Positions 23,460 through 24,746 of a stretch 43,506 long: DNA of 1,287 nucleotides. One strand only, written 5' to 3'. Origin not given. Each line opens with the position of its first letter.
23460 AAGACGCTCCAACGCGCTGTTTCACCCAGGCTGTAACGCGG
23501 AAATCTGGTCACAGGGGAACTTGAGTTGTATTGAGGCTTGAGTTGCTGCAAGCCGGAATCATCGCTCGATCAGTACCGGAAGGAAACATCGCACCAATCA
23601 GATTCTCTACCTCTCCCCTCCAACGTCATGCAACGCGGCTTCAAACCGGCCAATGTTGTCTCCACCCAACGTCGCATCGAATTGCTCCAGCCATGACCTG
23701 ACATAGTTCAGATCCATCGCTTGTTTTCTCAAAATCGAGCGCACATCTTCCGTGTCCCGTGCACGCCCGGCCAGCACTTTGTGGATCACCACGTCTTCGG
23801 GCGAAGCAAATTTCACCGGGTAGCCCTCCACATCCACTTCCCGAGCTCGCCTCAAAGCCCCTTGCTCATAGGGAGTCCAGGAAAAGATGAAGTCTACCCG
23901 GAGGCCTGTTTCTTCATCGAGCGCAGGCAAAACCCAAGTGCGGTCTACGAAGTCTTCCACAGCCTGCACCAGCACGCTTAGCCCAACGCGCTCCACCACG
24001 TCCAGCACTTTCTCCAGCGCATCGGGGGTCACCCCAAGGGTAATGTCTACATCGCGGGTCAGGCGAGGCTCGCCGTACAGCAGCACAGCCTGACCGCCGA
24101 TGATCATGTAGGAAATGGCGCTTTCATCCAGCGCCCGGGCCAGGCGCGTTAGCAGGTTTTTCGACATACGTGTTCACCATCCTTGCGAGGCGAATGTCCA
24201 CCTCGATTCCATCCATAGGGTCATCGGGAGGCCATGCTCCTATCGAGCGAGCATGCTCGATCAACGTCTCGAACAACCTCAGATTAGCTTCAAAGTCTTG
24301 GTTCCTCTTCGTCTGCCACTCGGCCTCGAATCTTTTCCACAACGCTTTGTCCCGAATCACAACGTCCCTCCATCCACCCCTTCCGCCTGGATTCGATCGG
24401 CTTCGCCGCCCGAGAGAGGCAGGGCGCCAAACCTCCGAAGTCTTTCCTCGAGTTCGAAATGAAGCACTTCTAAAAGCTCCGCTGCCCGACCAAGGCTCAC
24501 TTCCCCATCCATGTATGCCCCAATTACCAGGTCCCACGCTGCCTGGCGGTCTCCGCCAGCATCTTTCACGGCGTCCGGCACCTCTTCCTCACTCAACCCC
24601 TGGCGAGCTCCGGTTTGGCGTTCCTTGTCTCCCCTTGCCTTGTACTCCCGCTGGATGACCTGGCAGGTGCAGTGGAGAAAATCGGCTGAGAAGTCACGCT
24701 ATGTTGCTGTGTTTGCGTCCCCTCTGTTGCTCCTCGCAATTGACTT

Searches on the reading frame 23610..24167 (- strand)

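Call 40: search_protein_families(library=pfam, proteins=[window:23610-24167:-], max_evalue=0.01)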
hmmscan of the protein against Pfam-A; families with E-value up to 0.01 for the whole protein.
window:23610-24167:- (186 aa): 4 families
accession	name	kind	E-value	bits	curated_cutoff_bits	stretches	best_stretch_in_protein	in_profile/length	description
PF19502.5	DUF6036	-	1.3e-10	41.8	23.6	1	16-160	18-133/164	Nucleotidyltransferase of unknown function (DUF6036)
PF09970.15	DUF2204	-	1.4e-09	38.3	20.3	1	4-149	3-148/181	Nucleotidyl transferase of unknown function (DUF2204)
PF08843.17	AbiEii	-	1.2e-06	29.1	22.5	1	19-157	14-179/238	Nucleotidyl transferase AbiEii toxin, Type IV TA system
PF14907.12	NTP_transf_5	-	9.9e-05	22.5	31.2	1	6-158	60-226/249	Uncharacterised nucleotidyltransferase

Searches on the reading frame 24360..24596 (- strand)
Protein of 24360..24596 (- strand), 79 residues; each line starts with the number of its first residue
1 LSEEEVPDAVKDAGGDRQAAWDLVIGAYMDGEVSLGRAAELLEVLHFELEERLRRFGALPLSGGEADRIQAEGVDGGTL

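Call 40: search_protein_families(library=pfam, proteins=[window:24360-24596:-], max_evalue=0.01)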
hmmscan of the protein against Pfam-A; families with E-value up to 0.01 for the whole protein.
window:24360-24596:- (79 aa): 1 family
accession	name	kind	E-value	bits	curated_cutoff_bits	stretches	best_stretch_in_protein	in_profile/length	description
PF03683.19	UPF0175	-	6.3e-07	29.4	27.9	1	4-60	3-61/75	Uncharacterised protein family (UPF0175)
